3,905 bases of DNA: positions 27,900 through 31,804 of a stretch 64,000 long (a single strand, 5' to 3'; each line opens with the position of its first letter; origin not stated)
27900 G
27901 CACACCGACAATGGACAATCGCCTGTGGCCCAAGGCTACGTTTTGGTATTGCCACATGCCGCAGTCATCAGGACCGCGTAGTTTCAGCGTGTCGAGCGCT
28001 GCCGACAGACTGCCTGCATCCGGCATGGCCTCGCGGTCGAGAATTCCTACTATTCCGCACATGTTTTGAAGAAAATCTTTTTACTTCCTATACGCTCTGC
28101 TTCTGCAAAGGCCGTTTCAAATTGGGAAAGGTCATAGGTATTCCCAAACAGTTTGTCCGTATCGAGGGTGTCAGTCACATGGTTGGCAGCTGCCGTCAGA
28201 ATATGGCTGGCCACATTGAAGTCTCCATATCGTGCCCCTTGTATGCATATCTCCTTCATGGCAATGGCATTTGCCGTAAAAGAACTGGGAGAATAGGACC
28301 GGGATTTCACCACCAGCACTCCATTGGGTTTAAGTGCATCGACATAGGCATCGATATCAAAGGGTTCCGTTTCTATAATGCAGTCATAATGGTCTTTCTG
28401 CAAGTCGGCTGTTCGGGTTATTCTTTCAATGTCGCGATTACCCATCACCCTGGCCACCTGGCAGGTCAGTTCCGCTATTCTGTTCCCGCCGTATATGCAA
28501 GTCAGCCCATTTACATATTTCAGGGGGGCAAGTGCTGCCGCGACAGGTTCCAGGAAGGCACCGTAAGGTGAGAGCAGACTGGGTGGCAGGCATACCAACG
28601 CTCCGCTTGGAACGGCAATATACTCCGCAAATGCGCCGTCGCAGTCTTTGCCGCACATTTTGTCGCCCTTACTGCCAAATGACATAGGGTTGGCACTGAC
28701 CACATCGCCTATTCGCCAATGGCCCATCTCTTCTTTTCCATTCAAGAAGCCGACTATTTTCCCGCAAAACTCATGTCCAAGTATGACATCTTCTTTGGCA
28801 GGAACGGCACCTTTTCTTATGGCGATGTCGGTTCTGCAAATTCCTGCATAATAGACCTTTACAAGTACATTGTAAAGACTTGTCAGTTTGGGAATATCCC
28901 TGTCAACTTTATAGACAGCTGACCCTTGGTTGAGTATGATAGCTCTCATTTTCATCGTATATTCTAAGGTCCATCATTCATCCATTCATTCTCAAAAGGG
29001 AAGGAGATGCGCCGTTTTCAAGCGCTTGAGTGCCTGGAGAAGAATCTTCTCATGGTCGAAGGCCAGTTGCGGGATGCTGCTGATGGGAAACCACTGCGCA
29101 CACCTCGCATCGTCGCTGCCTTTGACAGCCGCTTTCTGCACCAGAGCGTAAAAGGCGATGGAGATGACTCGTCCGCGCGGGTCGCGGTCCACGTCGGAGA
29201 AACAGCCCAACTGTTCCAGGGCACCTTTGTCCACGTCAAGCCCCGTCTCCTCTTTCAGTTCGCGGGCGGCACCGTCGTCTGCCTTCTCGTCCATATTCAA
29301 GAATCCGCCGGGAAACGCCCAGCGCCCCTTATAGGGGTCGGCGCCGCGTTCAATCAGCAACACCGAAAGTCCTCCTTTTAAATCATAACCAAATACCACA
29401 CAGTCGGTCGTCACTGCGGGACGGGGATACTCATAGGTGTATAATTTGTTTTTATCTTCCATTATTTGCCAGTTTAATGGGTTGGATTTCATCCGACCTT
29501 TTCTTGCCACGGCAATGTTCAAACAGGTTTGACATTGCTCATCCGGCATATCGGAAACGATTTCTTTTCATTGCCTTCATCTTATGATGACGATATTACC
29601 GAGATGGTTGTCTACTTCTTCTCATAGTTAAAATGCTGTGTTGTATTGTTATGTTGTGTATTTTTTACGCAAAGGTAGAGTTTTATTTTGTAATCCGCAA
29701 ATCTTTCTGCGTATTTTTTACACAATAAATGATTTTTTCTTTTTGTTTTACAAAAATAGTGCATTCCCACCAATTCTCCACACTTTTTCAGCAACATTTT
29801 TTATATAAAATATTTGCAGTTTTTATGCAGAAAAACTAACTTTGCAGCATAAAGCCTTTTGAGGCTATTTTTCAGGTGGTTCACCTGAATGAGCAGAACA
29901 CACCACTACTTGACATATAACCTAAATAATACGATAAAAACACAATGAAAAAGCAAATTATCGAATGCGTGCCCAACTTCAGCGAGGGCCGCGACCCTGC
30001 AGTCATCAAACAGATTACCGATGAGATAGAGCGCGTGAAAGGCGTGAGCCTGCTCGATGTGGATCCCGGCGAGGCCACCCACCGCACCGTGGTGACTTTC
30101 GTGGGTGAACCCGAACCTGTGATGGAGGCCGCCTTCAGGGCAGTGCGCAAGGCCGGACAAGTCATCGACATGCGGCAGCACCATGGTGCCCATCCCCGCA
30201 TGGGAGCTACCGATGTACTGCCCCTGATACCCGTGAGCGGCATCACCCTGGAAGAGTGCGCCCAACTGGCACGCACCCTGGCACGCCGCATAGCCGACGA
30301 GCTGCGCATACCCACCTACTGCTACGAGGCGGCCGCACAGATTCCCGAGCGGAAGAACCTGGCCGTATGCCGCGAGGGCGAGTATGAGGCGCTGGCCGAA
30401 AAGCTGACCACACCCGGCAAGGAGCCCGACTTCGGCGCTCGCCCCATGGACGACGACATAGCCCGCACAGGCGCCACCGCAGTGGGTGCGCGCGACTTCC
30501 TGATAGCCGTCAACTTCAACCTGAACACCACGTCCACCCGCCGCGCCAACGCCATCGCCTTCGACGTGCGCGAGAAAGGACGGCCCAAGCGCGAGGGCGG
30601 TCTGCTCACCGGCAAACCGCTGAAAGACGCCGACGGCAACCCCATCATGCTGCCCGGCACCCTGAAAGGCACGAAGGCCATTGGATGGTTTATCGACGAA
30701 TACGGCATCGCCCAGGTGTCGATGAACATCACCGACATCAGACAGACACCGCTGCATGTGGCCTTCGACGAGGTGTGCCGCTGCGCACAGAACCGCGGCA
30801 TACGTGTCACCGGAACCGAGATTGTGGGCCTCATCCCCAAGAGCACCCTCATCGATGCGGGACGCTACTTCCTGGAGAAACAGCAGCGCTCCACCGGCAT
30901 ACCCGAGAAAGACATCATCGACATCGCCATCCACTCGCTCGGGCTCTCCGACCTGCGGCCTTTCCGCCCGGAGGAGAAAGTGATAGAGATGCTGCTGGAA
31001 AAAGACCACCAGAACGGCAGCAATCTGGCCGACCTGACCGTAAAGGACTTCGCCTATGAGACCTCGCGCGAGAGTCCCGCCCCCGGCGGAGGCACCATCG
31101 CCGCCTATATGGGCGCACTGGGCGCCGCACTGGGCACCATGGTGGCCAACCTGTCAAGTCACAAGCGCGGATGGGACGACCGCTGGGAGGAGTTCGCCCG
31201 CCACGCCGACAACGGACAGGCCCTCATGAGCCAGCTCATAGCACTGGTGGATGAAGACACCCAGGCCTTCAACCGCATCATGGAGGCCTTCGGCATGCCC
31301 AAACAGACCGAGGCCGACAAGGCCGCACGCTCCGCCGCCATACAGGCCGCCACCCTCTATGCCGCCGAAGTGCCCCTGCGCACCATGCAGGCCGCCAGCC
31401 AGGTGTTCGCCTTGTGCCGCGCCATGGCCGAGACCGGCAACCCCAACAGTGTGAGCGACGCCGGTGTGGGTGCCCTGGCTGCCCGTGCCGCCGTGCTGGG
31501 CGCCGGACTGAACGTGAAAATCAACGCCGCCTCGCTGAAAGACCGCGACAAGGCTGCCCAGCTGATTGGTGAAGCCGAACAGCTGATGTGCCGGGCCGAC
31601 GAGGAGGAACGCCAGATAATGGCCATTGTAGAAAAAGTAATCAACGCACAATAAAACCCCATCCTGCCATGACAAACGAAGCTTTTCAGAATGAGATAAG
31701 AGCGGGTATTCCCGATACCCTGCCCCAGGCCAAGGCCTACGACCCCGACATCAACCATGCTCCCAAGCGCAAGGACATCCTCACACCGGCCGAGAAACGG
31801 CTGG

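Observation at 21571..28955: AT-rich five-gene operon encoding an orphan NRPS-like (A-T-R) biosynthetic cluster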

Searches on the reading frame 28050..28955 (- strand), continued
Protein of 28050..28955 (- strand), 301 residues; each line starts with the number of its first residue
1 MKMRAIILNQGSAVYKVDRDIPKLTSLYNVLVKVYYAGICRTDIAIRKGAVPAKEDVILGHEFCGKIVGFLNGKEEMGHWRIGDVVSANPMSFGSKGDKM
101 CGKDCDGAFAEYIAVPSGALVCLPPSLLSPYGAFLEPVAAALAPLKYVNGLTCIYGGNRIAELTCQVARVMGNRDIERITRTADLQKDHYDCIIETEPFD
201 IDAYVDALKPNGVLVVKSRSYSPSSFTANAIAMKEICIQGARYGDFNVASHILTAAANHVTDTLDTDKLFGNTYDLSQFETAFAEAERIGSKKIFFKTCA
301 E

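Call 79: search_protein_families(library=padloc, proteins=[window:28050-28955:-, L019:18073-20004:+, L019:17331-18107:+], max_evalue=0.001)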
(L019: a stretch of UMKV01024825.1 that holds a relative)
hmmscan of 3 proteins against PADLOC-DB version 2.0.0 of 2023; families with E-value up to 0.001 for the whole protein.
window:28050-28955:- (301 aa): 0 families

L019:18073-20004:+ (643 aa): 0 families

L019:17331-18107:+ (258 aa): 0 families

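Call 80: search_protein_families(library=phrogs, proteins=[window:28050-28955:-, L019:18073-20004:+, L019:17331-18107:+], max_evalue=0.00001)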
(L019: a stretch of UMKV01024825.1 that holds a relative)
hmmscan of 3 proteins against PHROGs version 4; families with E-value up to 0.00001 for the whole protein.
window:28050-28955:- (301 aa): 1 family
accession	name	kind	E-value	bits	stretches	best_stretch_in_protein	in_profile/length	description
phrog_2640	-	other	2.6e-21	76.9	1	3-143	1-153/345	zinc containing alcohol dehydrogenase superfamily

L019:18073-20004:+ (643 aa): 0 families

L019:17331-18107:+ (258 aa): 0 families

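Call 90: find_related_loci(query=A5, collection=viral_contigs, flank=10000)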
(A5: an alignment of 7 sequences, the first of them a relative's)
Query A5 (622 aa) in viral_contigs; peptide patterns used: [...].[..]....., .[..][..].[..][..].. (x = any residue, [..] = any of these).
47 stretches matched a pattern; 37 encode a relative of the query (tblastn E <= 1e-3); 37 distinct loci.
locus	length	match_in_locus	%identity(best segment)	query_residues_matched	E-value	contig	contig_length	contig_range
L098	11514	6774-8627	61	1-620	0e+0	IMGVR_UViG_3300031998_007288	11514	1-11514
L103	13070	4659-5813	27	1-380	3e-36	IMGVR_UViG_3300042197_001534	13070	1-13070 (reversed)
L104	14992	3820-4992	27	1-380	3e-36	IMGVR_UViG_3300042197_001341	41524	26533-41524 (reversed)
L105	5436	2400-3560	27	1-380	3e-36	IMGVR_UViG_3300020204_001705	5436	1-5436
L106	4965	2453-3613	27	1-380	1e-35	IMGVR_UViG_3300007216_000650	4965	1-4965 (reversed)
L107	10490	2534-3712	26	1-380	6e-34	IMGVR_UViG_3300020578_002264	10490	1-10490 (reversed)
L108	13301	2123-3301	26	1-380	6e-34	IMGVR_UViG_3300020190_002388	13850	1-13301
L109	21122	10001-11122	27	1-380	3e-33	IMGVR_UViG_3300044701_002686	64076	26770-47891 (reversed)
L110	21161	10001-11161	28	1-380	1e-32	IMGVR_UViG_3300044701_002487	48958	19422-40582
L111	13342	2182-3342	28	1-380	1e-32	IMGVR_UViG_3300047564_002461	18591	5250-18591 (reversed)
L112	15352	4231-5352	27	1-380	6e-32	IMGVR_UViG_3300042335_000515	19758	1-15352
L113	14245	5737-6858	26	1-380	8e-32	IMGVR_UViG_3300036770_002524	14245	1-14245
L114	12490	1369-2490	26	1-380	8e-32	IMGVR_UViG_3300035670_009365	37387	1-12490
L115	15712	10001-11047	29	1-379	1e-31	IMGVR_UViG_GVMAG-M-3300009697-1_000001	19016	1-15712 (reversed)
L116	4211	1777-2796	27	1-379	2e-31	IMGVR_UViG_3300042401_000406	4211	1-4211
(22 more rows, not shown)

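Call 94: predict_structure(alignment_id=A4)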
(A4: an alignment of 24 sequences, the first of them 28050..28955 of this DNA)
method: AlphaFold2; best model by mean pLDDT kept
length: 301 residues; sequences in the alignment: 24
mean_pLDDT: 94.9   pTM: 0.92
mean pLDDT of the five models: 94.9, 94.5, 94.5, 94.0, 93.6
residues with pLDDT >= 90: 271; 70-90: 28; 50-70: 2; < 50: 0
segments of 3 or more residues with pLDDT < 50: none
pLDDT, mean of each block of 10 residues (from residue 1): 95 95 97 98 94 96 98 96 98 86 97 97 98 98 95 95 96 95 96 93 96 91 85 96 96 96 93 97 95 93 59
secondary structure, 60 per line:
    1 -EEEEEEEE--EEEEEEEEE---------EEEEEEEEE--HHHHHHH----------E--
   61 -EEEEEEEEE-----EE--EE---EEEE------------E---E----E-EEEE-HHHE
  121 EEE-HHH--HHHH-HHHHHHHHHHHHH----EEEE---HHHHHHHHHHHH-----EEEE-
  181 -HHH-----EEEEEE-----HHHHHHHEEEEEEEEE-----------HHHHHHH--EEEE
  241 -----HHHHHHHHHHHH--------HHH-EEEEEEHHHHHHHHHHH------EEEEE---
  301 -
elements in order: E2-9 E12-20 E30-38 H41-47 E62-70 E85-88 E112-115 E120-123 H130-133 H135-147 E152-155 H159-170 E176-179 E190-195 H201-207 E208-216 H228-234 E237-240 H246-257 E270-275 H276-286 E293-297

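Call 98: fold_search(model_id=the predicted structure, library=pdb)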
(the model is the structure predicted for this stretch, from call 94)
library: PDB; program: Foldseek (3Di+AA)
matches with E <= 10: 1196; with E <= 0.001: 526
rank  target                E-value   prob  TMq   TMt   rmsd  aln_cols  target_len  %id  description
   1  2d8a                  3.4e-23  1.00  0.79  0.72   4.3       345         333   21  Crystal Structure of PH0655 from Pyrococcus horikoshii OT3 (released 2006-06-02)
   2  6ie0_A                6.0e-23  1.00  0.81  0.71   3.6       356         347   20  X-ray crystal structure of 2R,3R-butanediol dehydrogenase from Bacillus subtilis (released 2019-09-18)
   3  4ej6                  9.8e-23  1.00  0.82  0.72   3.6       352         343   21  Crystal structure of a putative zinc-binding dehydrogenase (Target PSI-012003) from Sinorhizobium meliloti 1021 (released 2012-05-02)
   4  4ejm                  1.9e-22  1.00  0.82  0.73   3.4       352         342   21  Crystal structure of a putative zinc-binding dehydrogenase (Target PSI-012003) from Sinorhizobium meliloti 1021 bound to (released 2012-05-02)
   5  2dfv_A                4.8e-22  1.00  0.80  0.71   4.3       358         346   22  Hyperthermophilic threonine dehydrogenase from Pyrococcus horikoshii (released 2007-01-16)
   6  3wlf_D                8.7e-21  1.00  0.77  0.70   4.5       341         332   16  Crystal structure of (R)-carbonyl reductase from Candida Parapsilosis in complex with (R)-1-phenyl-1,2-ethanediol (released 2014-07-16)
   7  4ilk_B                2.1e-20  1.00  0.80  0.72   3.6       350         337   22  Crystal structure of short chain alcohol dehydrogenase (rspB) from E. coli CFT073 (EFI TARGET EFI-506413) complexed wi (released 2013-01-30)
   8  3wlf_B                3.2e-20  1.00  0.74  0.68   4.7       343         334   15  Crystal structure of (R)-carbonyl reductase from Candida Parapsilosis in complex with (R)-1-phenyl-1,2-ethanediol (released 2014-07-16)
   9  4a2c_A                4.3e-20  1.00  0.80  0.71   3.7       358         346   21  Crystal structure of galactitol-1-phosphate dehydrogenase from Escherichia coli (released 2012-08-08)
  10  6isv_B                4.6e-20  1.00  0.78  0.70   3.8       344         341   18  Structure of acetophenone reductase from Geotrichum candidum NBRC 4597 in complex with NAD (released 2019-09-11)
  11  3wnq_A                5.9e-20  1.00  0.79  0.72   4.0       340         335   16  Crystal structure of (R)-carbonyl reductase H49A mutant from Candida Parapsilosis in complex with 2-hydroxyacetophenon (released 2014-07-16)
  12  3gfb_A                7.1e-20  1.00  0.79  0.69   3.9       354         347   20  L-Threonine Dehydrogenase (TkTDH) from the hyperthermophilic archaeon Thermococcus kodakaraensis (released 2009-10-06)
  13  9k8u_A                7.5e-20  1.00  0.79  0.69   3.8       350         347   16  Ethanol dehydrogenase of Bursaphelenchus xylophilus (released 2025-10-29)
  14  4ilk_A                9.0e-20  1.00  0.80  0.72   3.7       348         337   22  Crystal structure of short chain alcohol dehydrogenase (rspB) from E. coli CFT073 (EFI TARGET EFI-506413) complexed wi (released 2013-01-30)
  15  5kia                  1.0e-19  1.00  0.78  0.70   4.2       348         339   20  Crystal structure of L-threonine 3-dehydrogenase from Burkholderia thailandensis (released 2017-02-15)
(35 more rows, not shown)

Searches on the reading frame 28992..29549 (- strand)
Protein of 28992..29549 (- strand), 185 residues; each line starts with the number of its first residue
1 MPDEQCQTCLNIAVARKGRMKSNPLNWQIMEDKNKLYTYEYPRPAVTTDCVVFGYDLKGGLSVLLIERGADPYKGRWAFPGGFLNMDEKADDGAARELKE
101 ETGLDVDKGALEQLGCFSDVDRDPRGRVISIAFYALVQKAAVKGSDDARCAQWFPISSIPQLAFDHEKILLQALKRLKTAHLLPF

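Call 5: search_protein_families(library=pfam, proteins=[window:28992-29549:-])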
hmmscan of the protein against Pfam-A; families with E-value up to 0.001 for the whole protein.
window:28992-29549:- (185 aa): 2 families
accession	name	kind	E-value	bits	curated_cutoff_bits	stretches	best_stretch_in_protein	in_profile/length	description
PF00293.34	NUDIX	-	1.1e-18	68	21.1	1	48-170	6-131/134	NUDIX domain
PF22327.2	Nudt16-like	-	0.00091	19.6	27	0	74-116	32-75/161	U8 snoRNA-decapping enzyme-like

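Call 6: search_protein_families(library=ncbifam, proteins=[window:28992-29549:-])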
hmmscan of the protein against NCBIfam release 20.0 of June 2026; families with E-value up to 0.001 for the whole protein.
window:28992-29549:- (185 aa): 16 families
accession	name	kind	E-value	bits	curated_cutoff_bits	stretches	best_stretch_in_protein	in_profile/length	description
NF050029.2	TransRepNtr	equivalog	1.5e-23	83.6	400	1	39-179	15-158/245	ADPR responsive transcriptional repressor NtrR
NF003786.0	PRK05379.1-2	equivalog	1.1e-20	74.1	397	1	35-160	208-336/354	bifunctional nicotinamide-nucleotide adenylyltransferase/Nudix hydroxylase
NF003788.0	PRK05379.1-5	equivalog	1.7e-20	73.6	354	1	39-169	207-343/351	bifunctional nicotinamide-nucleotide adenylyltransferase/Nudix hydroxylase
NF003787.0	PRK05379.1-4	equivalog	2.2e-18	66.3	449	1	39-162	202-327/346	bifunctional nicotinamide-nucleotide adenylyltransferase/Nudix hydroxylase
NF003791.0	PRK05379.2-3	equivalog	7.1e-17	61.6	409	1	36-158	193-317/340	bifunctional nicotinamide-nucleotide adenylyltransferase/Nudix hydroxylase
NF003790.0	PRK05379.2-2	equivalog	2.7e-12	46.5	403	1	41-169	213-346/354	bifunctional nicotinamide mononucleotide adenylyltransferase/ADP-ribose pyrophosphatase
NF003785.0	PRK05379.1-1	equivalog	1.2e-10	41.1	418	1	38-161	196-322/347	bifunctional nicotinamide-nucleotide adenylyltransferase/Nudix hydroxylase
NF008044.0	PRK10776.1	equivalog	1.7e-07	31.2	148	1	67-157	22-108/130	8-oxo-dGTP diphosphatase MutT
NF006530.0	PRK08999.1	equivalog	3e-07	29.8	245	1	63-109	20-67/315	Nudix family hydrolase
NF006961.0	PRK09438.1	equivalog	1.8e-05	24.2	103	1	61-111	20-68/151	dihydroneopterin triphosphate diphosphatase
TIGR00586.1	mutt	equivalog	2.9e-05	24.1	97.9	1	73-111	30-68/129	8-oxo-dGTP diphosphatase MutT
NF007834.0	PRK10546.1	equivalog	0.0004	20.2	156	1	63-109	17-64/135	pyrimidine (deoxy)nucleoside triphosphate diphosphatase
NF001937.0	PRK00714.1-4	equivalog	0.00041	20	139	1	75-107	31-63/161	RNA pyrophosphohydrolase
TIGR02705.1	nudix_YtkD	equivalog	0.00052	19.6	154.4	1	78-107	48-77/156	RNA deprotection pyrophosphohydrolase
NF041652.1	Nud_hyd_Dein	equivalog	0.00059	20.1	200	1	63-108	27-76/152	Nudix hydrolase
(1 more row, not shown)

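Call 79: search_protein_families(library=padloc, proteins=[window:28992-29549:-], max_evalue=0.001)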
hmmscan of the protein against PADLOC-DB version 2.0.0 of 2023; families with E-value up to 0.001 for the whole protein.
window:28992-29549:- (185 aa): 1 family
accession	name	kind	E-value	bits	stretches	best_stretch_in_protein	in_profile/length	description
PDLC04899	PDC-S07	-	1.4e-08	32.4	1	62-165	19-118/135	-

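Call 80: search_protein_families(library=phrogs, proteins=[window:28992-29549:-], max_evalue=0.00001)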
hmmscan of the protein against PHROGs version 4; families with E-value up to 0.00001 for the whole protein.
window:28992-29549:- (185 aa): 5 families
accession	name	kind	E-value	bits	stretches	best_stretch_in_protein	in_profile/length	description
phrog_1198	-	other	1.2e-29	104.8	1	32-178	25-181/253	MutT/NUDIX hydrolase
phrog_10313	-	other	3e-09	37.8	1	47-178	13-141/159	nudix hydrolase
phrog_395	-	other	3.2e-09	38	1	26-174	207-371/373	cytidyltransferase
phrog_6216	-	unknown function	4.7e-08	33.2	1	57-163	9-102/545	-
phrog_1185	-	other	7e-07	30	1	74-118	178-223/301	nudix hydrolase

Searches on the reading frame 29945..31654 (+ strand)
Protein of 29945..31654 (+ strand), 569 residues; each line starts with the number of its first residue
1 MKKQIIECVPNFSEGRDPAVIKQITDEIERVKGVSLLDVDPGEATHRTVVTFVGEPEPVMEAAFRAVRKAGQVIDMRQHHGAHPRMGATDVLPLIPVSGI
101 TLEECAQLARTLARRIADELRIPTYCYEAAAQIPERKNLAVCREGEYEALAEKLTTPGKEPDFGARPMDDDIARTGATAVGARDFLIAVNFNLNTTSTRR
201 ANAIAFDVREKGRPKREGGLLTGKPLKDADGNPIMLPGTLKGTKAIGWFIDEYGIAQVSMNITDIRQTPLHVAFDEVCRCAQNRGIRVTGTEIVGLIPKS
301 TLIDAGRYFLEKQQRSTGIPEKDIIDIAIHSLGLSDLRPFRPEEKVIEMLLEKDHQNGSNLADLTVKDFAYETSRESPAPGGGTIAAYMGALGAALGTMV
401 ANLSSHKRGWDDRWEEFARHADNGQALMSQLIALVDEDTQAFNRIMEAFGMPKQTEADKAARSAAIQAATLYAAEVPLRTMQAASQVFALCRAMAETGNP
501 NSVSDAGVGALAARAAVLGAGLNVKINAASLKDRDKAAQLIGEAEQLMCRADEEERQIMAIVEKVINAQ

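Call 44: search_protein_families(library=pfam, proteins=[window:29945-31654:+], max_evalue=0.00001)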
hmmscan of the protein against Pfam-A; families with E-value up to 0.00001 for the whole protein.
window:29945-31654:+ (569 aa): 3 families
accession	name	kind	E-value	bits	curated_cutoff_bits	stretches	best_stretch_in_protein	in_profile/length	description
PF07837.17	FTCD_N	-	2.6e-68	229.7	27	1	5-183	1-176/176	Formiminotransferase domain, N-terminal subdomain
PF04961.17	FTCD_C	-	1.1e-62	211.5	24.5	1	365-545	1-181/182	Formiminotransferase-cyclodeaminase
PF02971.19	FTCD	-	2.4e-59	199.9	24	1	185-348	1-144/145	Formiminotransferase domain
